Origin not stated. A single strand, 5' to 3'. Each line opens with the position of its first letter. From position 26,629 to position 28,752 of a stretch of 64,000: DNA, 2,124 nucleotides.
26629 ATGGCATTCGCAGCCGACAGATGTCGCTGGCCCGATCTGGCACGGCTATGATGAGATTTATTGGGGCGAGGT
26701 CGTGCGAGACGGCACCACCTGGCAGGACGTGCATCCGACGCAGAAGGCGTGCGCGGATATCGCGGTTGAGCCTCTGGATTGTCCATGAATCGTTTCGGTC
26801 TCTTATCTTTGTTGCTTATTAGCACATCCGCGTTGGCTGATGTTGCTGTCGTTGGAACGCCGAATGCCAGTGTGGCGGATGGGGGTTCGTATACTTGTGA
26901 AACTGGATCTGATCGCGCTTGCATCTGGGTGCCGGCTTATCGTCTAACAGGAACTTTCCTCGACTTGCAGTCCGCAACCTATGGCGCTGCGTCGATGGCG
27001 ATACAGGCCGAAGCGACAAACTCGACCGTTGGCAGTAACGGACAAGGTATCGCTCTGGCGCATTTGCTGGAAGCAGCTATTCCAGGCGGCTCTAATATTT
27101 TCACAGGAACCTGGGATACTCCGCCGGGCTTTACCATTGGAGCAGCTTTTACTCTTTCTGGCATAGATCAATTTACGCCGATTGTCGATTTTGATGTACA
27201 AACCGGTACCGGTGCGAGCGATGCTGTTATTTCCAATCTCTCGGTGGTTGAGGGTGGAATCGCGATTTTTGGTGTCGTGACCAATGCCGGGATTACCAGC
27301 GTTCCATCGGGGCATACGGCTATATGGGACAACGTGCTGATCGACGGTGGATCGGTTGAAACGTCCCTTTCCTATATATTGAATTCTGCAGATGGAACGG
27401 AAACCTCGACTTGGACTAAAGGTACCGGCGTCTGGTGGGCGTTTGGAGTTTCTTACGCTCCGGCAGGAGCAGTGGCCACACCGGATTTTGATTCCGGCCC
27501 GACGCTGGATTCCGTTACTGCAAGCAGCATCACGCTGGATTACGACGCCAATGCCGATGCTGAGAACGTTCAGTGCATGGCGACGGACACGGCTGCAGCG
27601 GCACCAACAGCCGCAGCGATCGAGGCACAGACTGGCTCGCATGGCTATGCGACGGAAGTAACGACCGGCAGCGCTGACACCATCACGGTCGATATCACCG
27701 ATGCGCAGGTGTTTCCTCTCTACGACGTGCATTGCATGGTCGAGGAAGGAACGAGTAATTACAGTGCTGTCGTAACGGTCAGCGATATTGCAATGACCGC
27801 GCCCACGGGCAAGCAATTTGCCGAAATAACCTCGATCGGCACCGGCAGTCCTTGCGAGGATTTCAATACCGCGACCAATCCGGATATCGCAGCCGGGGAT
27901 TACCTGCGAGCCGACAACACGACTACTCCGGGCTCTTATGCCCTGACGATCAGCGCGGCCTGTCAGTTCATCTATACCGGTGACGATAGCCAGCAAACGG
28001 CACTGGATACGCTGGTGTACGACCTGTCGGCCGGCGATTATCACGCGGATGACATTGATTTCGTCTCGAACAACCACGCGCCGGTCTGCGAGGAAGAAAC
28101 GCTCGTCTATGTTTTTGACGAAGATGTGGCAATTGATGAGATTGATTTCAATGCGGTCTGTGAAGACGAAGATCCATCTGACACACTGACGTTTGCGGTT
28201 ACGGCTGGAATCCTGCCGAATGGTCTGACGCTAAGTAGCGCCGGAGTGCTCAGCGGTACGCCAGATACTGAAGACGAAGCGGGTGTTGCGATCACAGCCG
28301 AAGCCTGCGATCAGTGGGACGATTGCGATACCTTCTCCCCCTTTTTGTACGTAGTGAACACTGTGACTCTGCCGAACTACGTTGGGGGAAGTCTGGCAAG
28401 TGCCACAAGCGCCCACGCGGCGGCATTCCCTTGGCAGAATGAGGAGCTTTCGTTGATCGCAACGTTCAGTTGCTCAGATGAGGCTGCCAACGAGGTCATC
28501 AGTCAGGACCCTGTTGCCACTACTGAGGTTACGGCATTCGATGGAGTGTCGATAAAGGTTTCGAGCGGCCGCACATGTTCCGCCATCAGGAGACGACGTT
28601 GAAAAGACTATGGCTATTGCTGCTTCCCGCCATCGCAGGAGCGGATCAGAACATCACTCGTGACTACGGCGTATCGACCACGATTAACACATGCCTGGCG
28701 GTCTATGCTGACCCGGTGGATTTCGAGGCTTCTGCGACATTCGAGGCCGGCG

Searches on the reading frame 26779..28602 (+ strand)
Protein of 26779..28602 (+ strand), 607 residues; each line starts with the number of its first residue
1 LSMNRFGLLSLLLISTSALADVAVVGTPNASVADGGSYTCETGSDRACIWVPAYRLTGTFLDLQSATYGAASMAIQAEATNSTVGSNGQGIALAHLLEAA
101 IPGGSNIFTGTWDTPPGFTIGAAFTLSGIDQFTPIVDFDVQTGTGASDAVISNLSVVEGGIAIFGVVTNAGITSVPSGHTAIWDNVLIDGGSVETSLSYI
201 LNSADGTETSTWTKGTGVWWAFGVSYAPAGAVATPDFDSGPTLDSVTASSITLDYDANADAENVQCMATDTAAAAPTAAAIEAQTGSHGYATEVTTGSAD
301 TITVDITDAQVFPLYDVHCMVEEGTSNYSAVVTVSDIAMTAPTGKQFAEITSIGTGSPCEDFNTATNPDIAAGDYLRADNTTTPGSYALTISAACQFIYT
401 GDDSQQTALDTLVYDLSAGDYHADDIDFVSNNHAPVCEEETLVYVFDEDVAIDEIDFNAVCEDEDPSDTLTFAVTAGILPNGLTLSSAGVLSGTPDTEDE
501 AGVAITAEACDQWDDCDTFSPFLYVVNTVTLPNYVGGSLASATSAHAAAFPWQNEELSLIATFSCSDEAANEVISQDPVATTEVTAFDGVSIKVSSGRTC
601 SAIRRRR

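Call 9: search_protein_families(library=pfam, proteins=[window:26779-28602:+], max_evalue=0.01)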
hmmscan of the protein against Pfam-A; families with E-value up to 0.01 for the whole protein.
window:26779-28602:+ (607 aa): 1 family
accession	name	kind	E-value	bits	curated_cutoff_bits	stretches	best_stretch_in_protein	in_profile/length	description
PF05345.18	He_PIG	-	1.1e-06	29.4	24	1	463-506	30-76/96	Putative Ig domain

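Call 10: search_protein_families(library=phrogs, proteins=[window:26779-28602:+], max_evalue=0.001)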
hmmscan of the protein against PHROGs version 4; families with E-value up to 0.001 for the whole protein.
window:26779-28602:+ (607 aa): 0 families
